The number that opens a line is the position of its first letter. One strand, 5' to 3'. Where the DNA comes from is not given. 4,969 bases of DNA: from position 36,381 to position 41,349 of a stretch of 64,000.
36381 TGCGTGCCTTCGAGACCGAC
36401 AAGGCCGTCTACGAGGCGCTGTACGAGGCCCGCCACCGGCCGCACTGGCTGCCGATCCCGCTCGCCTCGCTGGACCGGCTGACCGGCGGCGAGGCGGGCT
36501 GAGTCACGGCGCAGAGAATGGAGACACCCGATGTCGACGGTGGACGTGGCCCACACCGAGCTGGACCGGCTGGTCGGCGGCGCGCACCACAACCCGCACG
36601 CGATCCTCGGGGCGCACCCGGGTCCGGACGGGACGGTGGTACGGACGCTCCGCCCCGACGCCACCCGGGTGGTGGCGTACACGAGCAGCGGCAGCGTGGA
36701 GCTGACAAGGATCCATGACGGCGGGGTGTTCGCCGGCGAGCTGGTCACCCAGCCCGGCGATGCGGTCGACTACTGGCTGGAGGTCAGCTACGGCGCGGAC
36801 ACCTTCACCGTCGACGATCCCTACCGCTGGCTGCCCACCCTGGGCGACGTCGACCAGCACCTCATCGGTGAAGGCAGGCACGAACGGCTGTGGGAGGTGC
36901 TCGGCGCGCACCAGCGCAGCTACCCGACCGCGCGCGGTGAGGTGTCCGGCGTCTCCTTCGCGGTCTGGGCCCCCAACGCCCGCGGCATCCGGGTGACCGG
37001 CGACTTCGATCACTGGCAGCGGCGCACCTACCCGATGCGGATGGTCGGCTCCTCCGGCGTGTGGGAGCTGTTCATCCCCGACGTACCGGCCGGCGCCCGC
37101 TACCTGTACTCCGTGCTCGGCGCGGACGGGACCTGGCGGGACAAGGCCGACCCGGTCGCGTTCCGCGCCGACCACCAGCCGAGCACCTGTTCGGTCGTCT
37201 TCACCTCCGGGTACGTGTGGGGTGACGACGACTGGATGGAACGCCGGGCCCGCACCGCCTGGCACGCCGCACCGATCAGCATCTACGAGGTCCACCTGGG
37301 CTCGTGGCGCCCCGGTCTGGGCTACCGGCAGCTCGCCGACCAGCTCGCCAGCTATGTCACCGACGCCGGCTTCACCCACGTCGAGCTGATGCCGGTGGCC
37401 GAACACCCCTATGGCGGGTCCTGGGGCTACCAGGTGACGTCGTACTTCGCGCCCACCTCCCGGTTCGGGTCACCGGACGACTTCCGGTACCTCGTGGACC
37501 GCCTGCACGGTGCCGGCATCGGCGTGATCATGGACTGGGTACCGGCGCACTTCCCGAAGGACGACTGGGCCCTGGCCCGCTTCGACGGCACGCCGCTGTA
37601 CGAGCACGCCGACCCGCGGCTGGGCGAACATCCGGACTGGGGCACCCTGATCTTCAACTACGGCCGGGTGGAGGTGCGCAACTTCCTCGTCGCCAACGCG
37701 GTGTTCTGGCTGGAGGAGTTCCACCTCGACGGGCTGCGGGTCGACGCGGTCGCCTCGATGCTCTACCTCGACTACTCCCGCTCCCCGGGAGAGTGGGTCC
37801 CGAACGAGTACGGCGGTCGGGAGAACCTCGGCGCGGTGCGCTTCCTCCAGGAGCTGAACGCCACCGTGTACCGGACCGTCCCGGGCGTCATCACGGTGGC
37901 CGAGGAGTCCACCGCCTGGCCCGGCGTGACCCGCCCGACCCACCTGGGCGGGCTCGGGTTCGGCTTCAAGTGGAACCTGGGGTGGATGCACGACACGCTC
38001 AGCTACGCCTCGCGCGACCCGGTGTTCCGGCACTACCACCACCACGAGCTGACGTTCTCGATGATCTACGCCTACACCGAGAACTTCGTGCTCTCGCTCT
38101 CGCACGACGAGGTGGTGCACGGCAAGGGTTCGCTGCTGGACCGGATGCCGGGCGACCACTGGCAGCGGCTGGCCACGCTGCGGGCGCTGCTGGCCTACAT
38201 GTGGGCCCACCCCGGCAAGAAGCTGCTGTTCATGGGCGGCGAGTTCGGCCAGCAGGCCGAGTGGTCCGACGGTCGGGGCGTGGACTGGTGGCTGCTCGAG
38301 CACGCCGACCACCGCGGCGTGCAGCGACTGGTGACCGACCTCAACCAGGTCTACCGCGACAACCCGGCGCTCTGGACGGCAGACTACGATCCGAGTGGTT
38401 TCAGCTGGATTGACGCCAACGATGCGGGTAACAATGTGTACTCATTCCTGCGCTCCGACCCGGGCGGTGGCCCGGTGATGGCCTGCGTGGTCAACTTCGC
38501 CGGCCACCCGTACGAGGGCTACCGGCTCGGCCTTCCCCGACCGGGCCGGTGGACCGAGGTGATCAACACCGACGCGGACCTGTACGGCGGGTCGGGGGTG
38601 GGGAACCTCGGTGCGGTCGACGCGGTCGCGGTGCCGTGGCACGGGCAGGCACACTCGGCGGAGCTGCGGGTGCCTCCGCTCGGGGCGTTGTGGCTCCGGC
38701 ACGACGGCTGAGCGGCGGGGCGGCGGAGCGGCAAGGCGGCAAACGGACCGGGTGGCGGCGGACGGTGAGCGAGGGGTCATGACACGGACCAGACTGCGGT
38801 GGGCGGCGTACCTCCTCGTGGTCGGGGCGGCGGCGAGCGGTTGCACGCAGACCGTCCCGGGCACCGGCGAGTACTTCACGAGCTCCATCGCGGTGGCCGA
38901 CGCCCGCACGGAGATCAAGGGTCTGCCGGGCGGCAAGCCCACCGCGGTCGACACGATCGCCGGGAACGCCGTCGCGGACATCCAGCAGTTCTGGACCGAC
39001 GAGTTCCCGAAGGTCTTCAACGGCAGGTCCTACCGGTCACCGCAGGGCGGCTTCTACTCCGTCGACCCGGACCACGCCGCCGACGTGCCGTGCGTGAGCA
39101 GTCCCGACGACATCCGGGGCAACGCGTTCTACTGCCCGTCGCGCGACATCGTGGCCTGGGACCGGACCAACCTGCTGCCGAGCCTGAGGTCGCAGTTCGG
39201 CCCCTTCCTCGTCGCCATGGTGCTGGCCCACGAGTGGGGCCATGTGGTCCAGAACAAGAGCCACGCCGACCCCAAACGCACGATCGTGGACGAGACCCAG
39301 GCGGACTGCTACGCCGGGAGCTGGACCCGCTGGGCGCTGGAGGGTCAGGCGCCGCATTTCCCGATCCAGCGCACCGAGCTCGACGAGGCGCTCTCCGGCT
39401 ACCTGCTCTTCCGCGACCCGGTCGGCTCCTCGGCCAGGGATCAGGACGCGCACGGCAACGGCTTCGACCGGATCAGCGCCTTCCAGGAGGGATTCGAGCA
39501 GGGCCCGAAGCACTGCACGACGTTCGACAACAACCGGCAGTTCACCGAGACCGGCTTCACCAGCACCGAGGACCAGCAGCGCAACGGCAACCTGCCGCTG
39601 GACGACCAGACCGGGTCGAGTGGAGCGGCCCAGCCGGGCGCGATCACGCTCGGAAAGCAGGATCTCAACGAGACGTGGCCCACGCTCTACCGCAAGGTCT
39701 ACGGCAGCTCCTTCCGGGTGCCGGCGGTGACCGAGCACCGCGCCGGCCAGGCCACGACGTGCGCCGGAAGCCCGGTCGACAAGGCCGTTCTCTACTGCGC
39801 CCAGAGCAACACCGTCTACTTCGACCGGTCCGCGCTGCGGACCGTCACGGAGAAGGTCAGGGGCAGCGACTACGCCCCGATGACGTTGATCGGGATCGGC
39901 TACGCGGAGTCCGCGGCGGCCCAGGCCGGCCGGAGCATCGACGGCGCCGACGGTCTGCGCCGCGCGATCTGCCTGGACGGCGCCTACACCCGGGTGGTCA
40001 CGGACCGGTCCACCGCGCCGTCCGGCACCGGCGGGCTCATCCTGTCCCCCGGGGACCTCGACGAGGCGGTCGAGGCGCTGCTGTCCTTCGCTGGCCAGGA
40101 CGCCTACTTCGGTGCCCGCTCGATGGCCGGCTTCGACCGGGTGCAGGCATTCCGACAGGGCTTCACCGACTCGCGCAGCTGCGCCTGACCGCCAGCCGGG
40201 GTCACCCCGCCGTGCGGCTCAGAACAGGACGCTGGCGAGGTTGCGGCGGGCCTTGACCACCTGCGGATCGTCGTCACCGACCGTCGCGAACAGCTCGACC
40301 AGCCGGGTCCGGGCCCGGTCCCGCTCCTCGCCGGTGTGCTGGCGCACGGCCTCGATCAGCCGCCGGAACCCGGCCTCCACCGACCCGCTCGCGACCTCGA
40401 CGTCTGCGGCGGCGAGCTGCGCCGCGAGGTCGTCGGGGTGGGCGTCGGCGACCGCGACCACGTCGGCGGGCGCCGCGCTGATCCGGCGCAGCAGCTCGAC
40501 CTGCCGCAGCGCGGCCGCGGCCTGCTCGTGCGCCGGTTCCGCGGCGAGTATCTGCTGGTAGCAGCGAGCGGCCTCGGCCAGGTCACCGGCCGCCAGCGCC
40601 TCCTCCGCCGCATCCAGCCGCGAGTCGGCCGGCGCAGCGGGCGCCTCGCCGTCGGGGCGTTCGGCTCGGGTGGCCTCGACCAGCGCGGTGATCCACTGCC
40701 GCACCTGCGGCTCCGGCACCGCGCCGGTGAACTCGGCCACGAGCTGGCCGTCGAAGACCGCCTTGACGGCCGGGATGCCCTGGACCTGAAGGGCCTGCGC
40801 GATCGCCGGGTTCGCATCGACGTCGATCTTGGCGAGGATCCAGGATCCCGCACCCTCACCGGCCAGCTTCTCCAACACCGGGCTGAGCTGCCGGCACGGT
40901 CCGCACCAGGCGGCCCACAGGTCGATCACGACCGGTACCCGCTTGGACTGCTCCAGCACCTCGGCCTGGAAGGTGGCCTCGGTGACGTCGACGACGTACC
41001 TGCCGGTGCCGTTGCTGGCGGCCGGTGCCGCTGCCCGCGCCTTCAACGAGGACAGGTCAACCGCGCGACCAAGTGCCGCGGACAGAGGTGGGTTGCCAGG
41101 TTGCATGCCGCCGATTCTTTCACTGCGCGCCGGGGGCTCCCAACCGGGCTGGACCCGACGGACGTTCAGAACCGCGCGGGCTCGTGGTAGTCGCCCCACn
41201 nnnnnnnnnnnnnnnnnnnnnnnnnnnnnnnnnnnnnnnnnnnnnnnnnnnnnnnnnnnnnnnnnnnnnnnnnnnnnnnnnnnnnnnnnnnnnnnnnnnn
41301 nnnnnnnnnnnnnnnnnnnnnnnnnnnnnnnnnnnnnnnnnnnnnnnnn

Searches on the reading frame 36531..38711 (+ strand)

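Call 94: search_protein_families(library=pfam, proteins=[window:36531-38711:+], max_evalue=0.00001)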
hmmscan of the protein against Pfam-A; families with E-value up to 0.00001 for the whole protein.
window:36531-38711:+ (726 aa): 4 families
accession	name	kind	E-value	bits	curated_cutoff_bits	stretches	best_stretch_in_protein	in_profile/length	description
PF22019.2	GlgB_N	-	1.4e-29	102.4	27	1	9-98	3-94/94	alpha-1,4-glucan branching enzyme GlgB, N-terminal domain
PF02806.24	Alpha-amylase_C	-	8.8e-27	93.7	21.2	1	626-724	1-94/95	Alpha amylase, C-terminal all-beta domain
PF02922.24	CBM_48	-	5.2e-23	81.6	22.4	1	124-210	2-83/83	Carbohydrate-binding module 48 (Isoamylase N-terminal domain)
PF00128.31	Alpha-amylase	-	5.9e-15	55.9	22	1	274-342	26-93/446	Alpha amylase, catalytic domain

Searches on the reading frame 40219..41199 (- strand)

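Call 94: search_protein_families(library=pfam, proteins=[window:40219-41199:-], max_evalue=0.00001)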
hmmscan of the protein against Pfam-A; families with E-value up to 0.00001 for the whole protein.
window:40219-41199:- (326 aa): 3 families
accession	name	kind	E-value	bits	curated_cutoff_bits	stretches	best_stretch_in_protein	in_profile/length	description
PF00085.26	Thioredoxin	-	3.3e-23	82.1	23.5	1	69-171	2-102/103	Thioredoxin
PF14561.12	TPR_20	-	4.2e-21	75.5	25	1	243-326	7-90/90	Tetratricopeptide repeat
PF13098.12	Thioredoxin_2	-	9.9e-06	26.3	27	0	87-170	5-104/104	Thioredoxin-like domain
